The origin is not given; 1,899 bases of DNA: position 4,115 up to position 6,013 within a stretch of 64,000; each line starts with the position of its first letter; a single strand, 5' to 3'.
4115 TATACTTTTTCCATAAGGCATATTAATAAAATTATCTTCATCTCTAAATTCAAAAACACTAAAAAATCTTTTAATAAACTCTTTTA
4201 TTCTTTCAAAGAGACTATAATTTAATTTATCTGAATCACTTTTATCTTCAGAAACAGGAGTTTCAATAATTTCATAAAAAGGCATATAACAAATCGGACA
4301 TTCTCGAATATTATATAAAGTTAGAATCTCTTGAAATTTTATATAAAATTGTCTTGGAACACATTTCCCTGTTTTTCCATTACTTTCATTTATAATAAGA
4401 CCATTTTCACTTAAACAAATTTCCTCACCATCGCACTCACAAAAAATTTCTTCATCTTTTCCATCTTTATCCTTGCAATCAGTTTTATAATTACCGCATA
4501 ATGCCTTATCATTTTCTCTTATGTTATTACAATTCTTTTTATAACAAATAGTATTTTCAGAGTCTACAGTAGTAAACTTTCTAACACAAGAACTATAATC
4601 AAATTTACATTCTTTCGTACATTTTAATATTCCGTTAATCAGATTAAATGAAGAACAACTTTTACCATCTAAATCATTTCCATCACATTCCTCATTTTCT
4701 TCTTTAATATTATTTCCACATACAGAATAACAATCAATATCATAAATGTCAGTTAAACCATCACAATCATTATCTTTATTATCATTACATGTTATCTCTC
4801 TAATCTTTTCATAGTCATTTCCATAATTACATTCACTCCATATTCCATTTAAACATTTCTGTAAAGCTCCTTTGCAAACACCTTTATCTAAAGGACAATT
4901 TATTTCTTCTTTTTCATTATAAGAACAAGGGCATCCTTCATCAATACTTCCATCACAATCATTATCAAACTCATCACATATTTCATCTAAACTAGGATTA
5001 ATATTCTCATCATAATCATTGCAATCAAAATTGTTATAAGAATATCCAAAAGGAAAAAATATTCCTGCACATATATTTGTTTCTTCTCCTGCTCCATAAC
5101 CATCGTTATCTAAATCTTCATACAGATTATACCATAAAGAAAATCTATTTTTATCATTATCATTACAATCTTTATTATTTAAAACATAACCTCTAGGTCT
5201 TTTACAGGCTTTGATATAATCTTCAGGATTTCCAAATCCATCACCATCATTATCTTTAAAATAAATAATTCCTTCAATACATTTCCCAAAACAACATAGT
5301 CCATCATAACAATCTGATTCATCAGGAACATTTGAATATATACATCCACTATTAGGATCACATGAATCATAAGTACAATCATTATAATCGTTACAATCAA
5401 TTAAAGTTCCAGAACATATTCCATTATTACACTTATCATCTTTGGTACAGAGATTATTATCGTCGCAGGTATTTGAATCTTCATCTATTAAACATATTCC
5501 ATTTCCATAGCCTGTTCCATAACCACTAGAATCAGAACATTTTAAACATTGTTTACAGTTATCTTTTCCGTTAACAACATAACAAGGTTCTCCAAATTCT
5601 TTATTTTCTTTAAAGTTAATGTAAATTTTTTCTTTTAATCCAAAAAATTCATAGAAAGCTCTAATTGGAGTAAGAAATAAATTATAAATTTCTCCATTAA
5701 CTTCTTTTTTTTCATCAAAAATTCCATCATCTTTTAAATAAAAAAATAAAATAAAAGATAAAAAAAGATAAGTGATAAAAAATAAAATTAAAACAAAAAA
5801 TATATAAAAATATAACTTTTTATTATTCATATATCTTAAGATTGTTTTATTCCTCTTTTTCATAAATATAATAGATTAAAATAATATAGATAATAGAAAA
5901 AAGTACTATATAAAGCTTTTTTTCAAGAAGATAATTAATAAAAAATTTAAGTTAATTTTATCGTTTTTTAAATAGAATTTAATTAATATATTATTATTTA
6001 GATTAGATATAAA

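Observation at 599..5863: Giant membrane-anchored surface protein combining Cys/Asp repeats, an embedded thioredoxin domain and two HExxH modules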

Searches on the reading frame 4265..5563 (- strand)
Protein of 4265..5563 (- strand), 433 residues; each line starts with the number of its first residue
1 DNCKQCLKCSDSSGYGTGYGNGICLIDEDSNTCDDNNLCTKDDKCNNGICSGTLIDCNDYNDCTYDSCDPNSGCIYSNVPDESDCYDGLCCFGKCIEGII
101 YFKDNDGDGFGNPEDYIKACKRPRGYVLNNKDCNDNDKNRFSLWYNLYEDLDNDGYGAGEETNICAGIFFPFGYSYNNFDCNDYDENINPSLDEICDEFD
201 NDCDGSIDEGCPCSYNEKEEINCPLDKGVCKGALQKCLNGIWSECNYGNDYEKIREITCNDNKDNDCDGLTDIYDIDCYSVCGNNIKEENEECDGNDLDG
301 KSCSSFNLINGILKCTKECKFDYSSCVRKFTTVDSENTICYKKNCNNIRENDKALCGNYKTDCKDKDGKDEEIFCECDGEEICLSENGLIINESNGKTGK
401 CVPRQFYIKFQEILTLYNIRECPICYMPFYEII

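Call 17: search_protein_families(library=pfam, proteins=[window:4265-5563:-], max_evalue=10)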
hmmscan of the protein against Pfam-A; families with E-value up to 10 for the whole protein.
window:4265-5563:- (433 aa): 3 families
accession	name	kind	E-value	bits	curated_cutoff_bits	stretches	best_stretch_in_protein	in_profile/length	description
PF11617.13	Cu-binding_MopE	-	2.7e-08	34.3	27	2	180-209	1-30/30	Putative metal-binding motif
PF00526.23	Dicty_CTDC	-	0.00019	21.6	27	2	56-77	1-22/24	Dictyostelium (slime mold) repeat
PF13405.12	EF-hand_6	-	0.16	12.2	25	1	192-208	2-18/30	EF-hand domain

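Call 21: search_protein_families(library=ncbifam, proteins=[window:4265-5563:-], max_evalue=10)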
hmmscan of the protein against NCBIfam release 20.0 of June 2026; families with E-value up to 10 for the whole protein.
window:4265-5563:- (433 aa): 1 family
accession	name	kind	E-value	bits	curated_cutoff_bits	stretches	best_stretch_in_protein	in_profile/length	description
NF033662.1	acid_disulf_rpt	repeat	0.0011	18.7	41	1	257-280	5-28/32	acidic double-disulfide repeat-containing protein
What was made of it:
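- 4289..5584 (-): Cys/Asp-rich repeat stalk (aa 94-525, 48 Cys, 88 D+E); includes the MopE-type repeat aa 280-309 (nt 4937-5026). Dicty_CTDC and acid_disulf_rpt hits are sub-threshold (calls 17, 21).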

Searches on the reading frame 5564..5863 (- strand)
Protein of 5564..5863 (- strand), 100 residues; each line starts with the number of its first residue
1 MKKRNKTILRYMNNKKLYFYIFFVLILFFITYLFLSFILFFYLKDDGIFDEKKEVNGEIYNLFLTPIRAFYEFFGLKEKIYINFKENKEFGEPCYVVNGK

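Call 17: search_protein_families(library=pfam, proteins=[window:5564-5863:-], max_evalue=10)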
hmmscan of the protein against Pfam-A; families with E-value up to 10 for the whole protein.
window:5564-5863:- (100 aa): 2 families
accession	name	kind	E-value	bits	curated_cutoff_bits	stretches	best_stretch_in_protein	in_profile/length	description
PF13800.11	Sigma_reg_N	-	0.13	12.9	26.3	1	7-47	2-39/91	Sigma factor regulator N-terminal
PF17561.7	TssO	-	5.2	7.7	29.2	1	18-52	7-41/148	Type VI secretion system, TssO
